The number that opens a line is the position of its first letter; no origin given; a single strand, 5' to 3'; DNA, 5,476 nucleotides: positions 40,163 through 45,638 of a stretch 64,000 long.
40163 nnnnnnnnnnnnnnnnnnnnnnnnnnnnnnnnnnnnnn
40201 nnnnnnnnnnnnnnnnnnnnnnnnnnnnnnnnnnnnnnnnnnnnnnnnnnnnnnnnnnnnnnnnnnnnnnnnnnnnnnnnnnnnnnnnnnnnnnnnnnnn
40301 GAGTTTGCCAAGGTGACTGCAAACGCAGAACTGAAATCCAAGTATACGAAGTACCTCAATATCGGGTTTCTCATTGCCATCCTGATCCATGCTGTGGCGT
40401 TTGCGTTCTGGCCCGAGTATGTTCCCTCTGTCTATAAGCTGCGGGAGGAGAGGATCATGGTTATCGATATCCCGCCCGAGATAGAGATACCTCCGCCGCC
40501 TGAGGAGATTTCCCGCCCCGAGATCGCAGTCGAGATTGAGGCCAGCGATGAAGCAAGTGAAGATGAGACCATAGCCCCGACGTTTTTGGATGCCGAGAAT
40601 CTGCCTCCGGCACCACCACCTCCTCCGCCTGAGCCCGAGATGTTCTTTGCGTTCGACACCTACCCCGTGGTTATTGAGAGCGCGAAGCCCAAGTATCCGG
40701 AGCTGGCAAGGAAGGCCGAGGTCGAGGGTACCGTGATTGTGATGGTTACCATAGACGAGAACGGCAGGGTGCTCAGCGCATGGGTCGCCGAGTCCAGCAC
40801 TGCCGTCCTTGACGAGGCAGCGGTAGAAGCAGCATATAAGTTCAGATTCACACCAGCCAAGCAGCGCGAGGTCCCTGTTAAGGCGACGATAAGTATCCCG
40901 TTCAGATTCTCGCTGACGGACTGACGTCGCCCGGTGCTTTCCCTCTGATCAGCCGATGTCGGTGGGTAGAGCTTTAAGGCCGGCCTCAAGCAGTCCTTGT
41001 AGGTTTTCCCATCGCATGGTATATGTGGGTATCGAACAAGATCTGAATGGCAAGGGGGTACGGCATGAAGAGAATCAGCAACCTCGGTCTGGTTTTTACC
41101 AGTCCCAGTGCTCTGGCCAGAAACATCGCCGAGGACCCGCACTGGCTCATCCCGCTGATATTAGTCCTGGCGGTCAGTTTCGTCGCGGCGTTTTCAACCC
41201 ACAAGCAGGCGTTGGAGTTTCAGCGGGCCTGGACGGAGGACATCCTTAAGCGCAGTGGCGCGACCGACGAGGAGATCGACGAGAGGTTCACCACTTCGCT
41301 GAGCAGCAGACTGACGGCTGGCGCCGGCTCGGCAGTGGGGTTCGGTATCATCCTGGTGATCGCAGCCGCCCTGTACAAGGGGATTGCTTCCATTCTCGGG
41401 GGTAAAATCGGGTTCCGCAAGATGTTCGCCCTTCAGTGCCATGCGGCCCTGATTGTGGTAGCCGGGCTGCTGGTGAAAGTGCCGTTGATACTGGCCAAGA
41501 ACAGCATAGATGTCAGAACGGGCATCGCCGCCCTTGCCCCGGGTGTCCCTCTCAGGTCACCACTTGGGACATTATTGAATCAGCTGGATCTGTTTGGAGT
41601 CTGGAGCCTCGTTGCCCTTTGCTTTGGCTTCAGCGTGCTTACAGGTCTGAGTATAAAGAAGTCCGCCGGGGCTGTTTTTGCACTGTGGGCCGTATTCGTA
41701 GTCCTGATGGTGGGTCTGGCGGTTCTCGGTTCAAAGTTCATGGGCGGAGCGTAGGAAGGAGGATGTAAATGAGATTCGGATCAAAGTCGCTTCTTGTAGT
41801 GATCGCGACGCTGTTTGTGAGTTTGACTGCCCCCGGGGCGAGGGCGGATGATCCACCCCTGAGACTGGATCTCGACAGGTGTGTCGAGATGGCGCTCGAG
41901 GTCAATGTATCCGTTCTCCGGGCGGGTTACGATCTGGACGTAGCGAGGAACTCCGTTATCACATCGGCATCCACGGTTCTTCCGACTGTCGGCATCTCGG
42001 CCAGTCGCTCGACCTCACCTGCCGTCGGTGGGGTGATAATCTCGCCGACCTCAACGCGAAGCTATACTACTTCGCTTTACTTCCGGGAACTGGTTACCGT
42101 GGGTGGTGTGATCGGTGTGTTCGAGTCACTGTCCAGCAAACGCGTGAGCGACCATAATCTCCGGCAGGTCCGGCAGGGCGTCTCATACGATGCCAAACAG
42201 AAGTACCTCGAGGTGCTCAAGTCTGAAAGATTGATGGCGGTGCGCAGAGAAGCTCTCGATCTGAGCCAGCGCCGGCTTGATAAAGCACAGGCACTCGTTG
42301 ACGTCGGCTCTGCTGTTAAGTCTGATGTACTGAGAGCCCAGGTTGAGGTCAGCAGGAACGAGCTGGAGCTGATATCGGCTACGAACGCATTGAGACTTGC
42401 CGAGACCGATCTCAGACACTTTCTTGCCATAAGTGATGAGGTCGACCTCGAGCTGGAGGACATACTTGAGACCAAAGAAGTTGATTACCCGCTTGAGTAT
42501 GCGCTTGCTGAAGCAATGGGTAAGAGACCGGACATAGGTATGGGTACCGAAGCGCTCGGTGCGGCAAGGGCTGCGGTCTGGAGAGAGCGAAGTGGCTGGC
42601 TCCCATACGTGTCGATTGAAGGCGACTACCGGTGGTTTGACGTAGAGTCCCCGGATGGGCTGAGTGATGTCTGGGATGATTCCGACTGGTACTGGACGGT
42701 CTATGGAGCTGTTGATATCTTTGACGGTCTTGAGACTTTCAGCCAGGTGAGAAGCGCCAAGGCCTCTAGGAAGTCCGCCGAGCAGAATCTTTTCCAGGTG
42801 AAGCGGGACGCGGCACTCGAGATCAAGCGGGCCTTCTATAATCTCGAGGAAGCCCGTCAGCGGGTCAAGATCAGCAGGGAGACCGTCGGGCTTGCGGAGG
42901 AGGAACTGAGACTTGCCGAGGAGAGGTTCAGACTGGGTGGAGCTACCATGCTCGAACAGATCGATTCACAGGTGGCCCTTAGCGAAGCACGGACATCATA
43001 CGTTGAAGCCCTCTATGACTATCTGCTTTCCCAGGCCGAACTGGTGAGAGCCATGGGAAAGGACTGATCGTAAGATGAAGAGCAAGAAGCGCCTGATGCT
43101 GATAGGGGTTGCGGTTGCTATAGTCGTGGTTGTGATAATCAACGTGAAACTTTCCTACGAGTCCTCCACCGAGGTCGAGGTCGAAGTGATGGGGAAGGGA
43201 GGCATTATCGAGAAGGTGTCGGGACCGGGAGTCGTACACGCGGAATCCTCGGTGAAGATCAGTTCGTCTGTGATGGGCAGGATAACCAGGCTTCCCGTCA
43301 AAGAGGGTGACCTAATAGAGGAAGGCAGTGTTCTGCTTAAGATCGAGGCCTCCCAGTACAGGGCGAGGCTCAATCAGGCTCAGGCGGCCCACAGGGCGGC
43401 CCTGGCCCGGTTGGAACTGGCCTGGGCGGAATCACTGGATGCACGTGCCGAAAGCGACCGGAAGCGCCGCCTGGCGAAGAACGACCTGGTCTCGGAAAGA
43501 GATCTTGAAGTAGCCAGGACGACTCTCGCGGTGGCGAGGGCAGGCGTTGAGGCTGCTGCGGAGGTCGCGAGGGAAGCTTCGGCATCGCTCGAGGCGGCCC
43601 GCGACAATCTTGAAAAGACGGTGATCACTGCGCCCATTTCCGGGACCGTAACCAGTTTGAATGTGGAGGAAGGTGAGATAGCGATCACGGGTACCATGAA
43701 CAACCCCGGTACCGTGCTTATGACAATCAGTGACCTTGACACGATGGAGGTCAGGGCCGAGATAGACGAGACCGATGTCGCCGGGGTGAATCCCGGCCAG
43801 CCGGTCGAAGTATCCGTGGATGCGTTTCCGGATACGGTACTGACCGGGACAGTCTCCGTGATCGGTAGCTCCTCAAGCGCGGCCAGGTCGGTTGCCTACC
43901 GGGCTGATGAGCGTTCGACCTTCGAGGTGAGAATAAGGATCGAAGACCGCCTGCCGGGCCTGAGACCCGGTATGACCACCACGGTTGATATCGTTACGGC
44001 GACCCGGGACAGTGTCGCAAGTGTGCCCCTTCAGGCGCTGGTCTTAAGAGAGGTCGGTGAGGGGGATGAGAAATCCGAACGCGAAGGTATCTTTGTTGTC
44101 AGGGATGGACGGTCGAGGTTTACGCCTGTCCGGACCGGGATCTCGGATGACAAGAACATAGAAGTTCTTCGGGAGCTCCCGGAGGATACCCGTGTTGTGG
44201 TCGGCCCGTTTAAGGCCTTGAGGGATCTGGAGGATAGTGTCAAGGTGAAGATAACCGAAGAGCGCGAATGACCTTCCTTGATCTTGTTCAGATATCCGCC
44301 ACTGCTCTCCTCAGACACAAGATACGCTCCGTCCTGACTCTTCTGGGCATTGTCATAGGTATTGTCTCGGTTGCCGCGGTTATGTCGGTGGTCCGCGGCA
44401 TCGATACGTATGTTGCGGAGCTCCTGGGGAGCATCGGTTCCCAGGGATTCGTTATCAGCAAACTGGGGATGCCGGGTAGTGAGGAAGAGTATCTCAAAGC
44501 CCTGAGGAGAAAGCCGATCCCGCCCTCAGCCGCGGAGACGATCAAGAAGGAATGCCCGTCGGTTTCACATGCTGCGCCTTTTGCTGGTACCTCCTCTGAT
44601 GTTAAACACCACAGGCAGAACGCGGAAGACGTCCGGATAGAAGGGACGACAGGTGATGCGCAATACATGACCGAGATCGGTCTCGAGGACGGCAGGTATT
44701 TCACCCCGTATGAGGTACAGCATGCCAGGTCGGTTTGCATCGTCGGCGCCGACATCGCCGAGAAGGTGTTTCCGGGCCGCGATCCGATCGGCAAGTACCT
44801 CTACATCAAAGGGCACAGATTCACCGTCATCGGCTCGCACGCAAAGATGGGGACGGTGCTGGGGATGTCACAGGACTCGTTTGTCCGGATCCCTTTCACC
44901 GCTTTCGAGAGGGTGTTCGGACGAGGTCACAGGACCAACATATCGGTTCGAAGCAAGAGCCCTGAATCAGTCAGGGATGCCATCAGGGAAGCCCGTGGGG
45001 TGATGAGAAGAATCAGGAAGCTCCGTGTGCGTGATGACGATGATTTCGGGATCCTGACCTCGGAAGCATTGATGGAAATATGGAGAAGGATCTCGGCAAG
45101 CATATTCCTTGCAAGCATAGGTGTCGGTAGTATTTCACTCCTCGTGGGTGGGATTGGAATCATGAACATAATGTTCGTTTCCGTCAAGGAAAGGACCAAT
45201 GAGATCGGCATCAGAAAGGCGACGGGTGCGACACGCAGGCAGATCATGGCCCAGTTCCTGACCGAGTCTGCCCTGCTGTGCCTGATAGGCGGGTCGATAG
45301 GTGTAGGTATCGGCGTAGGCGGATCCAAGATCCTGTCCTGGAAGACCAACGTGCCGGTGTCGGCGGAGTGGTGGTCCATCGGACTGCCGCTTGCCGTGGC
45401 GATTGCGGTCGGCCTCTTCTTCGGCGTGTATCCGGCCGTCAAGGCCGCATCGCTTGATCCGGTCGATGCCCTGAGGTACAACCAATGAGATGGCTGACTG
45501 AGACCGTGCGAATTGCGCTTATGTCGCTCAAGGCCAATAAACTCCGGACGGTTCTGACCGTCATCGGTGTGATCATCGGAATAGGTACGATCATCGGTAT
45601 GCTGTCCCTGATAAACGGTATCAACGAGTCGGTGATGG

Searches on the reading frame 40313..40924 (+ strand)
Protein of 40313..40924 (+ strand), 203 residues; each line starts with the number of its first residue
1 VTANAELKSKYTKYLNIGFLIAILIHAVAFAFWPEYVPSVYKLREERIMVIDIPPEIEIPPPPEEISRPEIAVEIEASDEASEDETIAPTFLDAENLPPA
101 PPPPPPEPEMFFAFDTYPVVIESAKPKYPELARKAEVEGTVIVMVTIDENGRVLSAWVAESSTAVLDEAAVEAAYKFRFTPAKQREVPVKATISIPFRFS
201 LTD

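Call 8: search_protein_families(library=pfam, proteins=[window:40313-40924:+], max_evalue=0.001)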
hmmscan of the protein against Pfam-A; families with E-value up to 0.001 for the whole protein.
window:40313-40924:+ (203 aa): 1 family
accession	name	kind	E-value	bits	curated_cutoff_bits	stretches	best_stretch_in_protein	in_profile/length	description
PF03544.19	TonB_C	-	1.7e-20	73.7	24.6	1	125-201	2-79/79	Gram-negative bacterial TonB protein C-terminal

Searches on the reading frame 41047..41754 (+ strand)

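Call 8: search_protein_families(library=pfam, proteins=[window:41047-41754:+], max_evalue=0.001)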
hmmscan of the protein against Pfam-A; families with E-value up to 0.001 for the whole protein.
window:41047-41754:+ (235 aa): 1 family
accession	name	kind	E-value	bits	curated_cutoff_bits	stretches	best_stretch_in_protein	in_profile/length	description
PF04893.22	Yip1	-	3.6e-15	56.7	28.6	1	16-223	3-172/173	Yip1 domain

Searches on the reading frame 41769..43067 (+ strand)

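Call 8: search_protein_families(library=pfam, proteins=[window:41769-43067:+], max_evalue=0.001)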
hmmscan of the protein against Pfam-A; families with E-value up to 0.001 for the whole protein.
window:41769-43067:+ (432 aa): 1 family
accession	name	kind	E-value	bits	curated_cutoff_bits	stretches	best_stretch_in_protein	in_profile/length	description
PF02321.23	OEP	-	1.7e-48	165.3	22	2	243-430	2-187/187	Outer membrane efflux protein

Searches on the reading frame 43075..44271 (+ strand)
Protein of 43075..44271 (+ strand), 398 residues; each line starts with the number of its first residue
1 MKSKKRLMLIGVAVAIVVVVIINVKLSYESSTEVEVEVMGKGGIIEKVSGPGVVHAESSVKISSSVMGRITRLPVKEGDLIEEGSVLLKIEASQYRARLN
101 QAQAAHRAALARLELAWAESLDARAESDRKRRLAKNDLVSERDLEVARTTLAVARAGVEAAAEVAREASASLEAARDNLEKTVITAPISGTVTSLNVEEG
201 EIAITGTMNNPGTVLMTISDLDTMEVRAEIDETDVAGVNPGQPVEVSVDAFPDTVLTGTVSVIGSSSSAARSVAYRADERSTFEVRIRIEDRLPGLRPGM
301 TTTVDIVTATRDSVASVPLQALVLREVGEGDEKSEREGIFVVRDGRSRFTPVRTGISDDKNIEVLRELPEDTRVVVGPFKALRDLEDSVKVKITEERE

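Call 8: search_protein_families(library=pfam, proteins=[window:43075-44271:+], max_evalue=0.001)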
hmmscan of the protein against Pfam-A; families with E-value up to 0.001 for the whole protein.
window:43075-44271:+ (398 aa): 5 families
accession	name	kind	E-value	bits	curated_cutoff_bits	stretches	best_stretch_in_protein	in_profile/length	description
PF16576.10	HlyD_D23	-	2.7e-24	86.1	30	1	57-301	17-213/214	Barrel-sandwich domain of CusB or HlyD membrane-fusion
PF13437.12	HlyD_3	-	3.9e-21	76.2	22.2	1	183-299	1-106/106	HlyD family secretion protein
PF13533.13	Biotin_lipoyl_2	-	1.4e-11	44.3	29.8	1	60-91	1-32/32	Biotin-lipoyl like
PF00364.28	Biotin_lipoyl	-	3.6e-05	23.9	22.1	0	59-90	42-73/73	Biotin-requiring enzyme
PF12700.13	HlyD_2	-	0.00011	21.5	25.1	0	4-101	13-105/416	HlyD family secretion protein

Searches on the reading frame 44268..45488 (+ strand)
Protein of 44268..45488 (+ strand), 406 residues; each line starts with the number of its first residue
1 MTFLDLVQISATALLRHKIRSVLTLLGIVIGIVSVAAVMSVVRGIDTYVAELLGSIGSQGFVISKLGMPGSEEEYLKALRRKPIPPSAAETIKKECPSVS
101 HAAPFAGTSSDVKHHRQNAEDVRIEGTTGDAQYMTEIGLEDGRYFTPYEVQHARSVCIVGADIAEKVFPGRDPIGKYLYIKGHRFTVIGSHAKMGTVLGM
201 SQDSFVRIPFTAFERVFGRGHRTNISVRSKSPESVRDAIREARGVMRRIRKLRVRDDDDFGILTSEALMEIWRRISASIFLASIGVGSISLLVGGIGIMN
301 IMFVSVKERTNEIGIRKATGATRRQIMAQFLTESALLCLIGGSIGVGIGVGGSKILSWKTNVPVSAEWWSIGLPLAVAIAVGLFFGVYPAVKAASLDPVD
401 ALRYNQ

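Call 8: search_protein_families(library=pfam, proteins=[window:44268-45488:+], max_evalue=0.001)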
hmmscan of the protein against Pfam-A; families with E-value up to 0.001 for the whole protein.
window:44268-45488:+ (406 aa): 2 families
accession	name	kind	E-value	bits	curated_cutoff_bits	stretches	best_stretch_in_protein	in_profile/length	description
PF12704.14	MacB_PCD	-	1e-36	127.6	27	1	21-242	1-204/207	MacB-like periplasmic core domain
PF02687.27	FtsX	-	7.3e-23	81.3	25.5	1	286-398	3-120/120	FtsX-like permease C-terminal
